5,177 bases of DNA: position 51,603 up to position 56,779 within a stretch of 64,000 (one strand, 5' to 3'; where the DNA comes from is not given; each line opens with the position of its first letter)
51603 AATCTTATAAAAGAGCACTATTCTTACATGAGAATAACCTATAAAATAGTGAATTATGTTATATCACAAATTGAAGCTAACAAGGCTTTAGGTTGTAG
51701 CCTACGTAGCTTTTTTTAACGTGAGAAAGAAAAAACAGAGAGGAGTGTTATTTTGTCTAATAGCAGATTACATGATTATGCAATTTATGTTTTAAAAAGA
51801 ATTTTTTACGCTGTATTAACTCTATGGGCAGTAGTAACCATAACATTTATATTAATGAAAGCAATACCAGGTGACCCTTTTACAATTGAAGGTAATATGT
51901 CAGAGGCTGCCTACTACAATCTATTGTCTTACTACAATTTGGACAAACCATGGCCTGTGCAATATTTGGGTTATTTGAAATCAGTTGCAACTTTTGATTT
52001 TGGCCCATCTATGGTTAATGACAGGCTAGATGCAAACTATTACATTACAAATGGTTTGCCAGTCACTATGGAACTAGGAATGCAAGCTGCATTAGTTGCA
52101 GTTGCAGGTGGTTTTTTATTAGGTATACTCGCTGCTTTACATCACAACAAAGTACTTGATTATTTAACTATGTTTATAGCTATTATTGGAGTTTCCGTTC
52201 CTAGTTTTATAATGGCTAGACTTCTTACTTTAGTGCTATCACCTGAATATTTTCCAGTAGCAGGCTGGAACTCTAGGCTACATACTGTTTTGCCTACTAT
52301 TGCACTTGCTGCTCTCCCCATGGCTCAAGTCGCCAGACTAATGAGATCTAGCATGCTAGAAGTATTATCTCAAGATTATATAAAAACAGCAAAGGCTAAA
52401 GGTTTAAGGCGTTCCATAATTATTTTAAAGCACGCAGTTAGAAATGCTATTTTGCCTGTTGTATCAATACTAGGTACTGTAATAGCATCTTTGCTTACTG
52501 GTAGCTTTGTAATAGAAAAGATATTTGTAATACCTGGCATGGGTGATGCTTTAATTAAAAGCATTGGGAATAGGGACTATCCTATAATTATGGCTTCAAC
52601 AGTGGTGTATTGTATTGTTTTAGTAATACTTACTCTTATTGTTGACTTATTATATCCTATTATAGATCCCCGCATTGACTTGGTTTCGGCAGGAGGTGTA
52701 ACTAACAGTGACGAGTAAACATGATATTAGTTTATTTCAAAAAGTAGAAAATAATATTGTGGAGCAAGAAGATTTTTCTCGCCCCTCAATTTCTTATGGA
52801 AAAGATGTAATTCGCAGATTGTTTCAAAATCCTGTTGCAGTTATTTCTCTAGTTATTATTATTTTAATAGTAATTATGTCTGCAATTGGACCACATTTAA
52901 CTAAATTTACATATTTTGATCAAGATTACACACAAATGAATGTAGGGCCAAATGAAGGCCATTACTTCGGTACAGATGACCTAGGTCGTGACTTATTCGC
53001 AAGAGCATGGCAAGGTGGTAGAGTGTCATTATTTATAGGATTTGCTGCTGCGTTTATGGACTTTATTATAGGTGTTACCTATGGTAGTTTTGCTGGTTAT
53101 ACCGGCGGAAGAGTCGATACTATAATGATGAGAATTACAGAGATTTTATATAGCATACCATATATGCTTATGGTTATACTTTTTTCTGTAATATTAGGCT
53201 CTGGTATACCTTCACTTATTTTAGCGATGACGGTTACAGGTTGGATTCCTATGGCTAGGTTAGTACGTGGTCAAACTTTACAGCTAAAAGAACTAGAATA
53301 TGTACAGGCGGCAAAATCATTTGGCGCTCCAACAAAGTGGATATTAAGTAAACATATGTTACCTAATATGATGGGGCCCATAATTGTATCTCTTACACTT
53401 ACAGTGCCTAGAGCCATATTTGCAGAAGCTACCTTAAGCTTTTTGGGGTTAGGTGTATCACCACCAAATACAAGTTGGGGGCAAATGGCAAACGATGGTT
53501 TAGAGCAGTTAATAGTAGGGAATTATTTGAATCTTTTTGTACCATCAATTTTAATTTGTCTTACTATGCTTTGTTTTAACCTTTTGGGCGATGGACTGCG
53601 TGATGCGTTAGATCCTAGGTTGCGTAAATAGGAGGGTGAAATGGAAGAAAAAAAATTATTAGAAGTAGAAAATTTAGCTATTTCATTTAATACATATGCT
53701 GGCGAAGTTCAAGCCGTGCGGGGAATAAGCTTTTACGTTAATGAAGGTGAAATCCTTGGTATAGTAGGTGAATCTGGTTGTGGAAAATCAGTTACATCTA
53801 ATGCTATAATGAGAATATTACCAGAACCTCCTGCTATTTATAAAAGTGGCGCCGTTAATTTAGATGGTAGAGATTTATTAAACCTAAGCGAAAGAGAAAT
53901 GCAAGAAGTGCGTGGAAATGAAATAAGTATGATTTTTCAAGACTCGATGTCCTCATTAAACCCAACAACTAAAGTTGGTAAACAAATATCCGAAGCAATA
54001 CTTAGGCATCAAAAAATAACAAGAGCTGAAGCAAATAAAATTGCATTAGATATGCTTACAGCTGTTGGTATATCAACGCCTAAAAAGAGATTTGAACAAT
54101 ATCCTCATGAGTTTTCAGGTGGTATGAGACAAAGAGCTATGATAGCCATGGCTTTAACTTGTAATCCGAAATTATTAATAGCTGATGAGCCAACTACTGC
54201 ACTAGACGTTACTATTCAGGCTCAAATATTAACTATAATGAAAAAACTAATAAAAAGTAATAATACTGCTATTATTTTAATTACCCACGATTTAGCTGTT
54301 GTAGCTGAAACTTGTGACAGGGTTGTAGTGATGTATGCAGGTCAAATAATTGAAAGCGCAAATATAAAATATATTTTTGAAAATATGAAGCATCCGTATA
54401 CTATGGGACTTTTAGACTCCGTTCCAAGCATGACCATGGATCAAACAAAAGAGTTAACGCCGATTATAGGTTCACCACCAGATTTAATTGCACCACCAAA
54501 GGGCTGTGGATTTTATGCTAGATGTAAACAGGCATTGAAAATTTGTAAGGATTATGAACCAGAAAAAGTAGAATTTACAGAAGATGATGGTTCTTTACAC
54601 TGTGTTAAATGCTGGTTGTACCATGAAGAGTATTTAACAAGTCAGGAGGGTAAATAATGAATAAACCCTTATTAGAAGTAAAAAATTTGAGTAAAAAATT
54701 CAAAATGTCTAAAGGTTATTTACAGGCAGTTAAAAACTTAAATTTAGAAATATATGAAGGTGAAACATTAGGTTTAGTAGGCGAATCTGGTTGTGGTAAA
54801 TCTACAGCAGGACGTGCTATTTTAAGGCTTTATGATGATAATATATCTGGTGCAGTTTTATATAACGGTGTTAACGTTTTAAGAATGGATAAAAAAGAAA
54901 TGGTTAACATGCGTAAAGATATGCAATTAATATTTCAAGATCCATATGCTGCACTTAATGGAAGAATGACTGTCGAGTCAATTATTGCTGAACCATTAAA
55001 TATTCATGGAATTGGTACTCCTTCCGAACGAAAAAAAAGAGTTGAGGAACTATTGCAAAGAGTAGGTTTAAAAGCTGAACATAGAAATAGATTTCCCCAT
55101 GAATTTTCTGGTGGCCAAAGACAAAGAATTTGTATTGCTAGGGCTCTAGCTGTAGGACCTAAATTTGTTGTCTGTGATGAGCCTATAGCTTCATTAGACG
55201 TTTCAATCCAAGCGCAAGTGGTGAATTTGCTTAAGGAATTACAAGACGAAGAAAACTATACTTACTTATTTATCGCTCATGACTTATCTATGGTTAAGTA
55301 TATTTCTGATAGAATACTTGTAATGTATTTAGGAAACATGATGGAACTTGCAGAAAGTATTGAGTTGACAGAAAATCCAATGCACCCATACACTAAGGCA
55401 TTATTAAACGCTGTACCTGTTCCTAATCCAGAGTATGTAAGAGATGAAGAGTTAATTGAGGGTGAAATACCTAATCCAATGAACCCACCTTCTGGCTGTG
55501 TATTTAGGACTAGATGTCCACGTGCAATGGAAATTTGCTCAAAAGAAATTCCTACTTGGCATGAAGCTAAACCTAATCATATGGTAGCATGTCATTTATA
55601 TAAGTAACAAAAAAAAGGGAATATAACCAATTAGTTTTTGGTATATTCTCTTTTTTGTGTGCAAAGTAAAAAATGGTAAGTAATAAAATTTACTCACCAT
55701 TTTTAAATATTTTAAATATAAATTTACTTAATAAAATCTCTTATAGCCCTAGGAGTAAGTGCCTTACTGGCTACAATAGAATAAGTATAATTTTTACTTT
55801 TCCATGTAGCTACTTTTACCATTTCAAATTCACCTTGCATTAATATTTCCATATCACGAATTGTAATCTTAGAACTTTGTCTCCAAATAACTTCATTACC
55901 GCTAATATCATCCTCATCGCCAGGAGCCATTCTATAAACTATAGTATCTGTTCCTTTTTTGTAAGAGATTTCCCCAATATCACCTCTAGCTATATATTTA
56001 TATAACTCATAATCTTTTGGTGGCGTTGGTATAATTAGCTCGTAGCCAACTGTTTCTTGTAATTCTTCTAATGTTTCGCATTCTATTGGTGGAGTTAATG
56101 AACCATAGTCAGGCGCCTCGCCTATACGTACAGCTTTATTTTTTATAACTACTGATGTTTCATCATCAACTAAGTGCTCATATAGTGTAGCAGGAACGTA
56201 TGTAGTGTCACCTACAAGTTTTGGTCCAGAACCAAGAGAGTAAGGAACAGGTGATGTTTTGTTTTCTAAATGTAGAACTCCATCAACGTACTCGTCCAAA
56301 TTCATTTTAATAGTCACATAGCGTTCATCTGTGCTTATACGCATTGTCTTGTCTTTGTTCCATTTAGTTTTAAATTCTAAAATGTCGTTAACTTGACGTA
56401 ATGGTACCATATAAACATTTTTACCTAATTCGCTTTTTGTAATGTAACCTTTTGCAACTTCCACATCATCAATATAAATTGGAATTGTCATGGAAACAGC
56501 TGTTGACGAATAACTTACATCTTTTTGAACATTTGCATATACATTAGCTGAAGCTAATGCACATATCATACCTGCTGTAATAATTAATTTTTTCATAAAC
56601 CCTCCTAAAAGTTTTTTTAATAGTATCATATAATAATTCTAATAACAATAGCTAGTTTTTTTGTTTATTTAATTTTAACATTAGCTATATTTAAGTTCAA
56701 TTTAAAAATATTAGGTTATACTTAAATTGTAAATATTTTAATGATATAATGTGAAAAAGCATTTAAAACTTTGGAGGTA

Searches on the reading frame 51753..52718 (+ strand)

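Call 60: search_protein_families(library=pfam, proteins=[window:51753-52718:+], max_evalue=0.00001)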
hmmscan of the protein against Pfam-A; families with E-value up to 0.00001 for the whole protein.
window:51753-52718:+ (321 aa): 1 family
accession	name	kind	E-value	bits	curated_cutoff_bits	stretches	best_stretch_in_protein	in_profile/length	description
PF00528.27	BPD_transp_1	-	6.6e-40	137.2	26.4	1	120-308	1-182/184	Binding-protein-dependent transport system inner membrane component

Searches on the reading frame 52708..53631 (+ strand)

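Call 60: search_protein_families(library=pfam, proteins=[window:52708-53631:+], max_evalue=0.00001)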
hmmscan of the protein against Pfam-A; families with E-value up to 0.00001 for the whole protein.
window:52708-53631:+ (307 aa): 2 families
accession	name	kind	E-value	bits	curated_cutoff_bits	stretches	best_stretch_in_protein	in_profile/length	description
PF00528.27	BPD_transp_1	-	1.3e-37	129.7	26.4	1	122-307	1-184/184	Binding-protein-dependent transport system inner membrane component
PF12911.12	OppC_N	-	4.2e-16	59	23.9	1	29-81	1-53/53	N-terminal TM domain of oligopeptide transport permease C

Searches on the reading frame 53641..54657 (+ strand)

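Call 60: search_protein_families(library=pfam, proteins=[window:53641-54657:+], max_evalue=0.00001)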
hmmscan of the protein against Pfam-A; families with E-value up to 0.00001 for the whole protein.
window:53641-54657:+ (338 aa): 4 families
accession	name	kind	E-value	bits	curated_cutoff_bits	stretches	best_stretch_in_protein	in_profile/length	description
PF00005.33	ABC_tran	-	9.6e-31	107.6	25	1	27-186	2-137/137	ABC transporter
PF08352.17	oligo_HPY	-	2.2e-18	66.8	27.1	1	237-302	1-65/65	Oligopeptide/dipeptide transporter, C-terminal region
PF13304.12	AAA_21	-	9.9e-09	36.1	27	1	141-221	221-303/304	AAA domain, putative AbiEii toxin, Type IV TA system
PF02463.25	SMC_N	-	5.7e-06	26.3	40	1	38-232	26-212/220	RecF/RecN/SMC N terminal domain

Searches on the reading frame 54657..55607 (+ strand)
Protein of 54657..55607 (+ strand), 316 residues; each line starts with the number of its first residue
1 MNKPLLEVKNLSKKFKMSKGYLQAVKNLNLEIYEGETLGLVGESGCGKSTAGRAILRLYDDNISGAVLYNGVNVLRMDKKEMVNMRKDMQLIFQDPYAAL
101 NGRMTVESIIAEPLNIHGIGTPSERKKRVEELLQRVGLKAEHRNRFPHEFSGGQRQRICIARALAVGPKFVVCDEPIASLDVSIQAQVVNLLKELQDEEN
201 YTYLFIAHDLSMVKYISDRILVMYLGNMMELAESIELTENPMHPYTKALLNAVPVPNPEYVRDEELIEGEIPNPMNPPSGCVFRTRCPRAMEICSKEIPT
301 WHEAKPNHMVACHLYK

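Call 60: search_protein_families(library=pfam, proteins=[window:54657-55607:+], max_evalue=0.00001)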
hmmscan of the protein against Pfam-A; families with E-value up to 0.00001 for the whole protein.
window:54657-55607:+ (316 aa): 2 families
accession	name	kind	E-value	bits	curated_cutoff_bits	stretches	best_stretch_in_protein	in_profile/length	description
PF00005.33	ABC_tran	-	2.5e-31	109.5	25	1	25-178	1-137/137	ABC transporter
PF08352.17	oligo_HPY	-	2.6e-19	69.8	27.1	1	229-294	1-65/65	Oligopeptide/dipeptide transporter, C-terminal region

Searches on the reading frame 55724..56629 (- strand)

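Call 60: search_protein_families(library=pfam, proteins=[window:55724-56629:-], max_evalue=0.00001)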
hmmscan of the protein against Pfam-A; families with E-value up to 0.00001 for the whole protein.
window:55724-56629:- (301 aa): 1 family
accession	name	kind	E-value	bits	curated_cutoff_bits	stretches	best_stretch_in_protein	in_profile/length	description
PF07833.16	Cu_amine_oxidN1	-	2.5e-06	27.8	24.2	1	70-148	17-87/108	Copper amine oxidase N-terminal domain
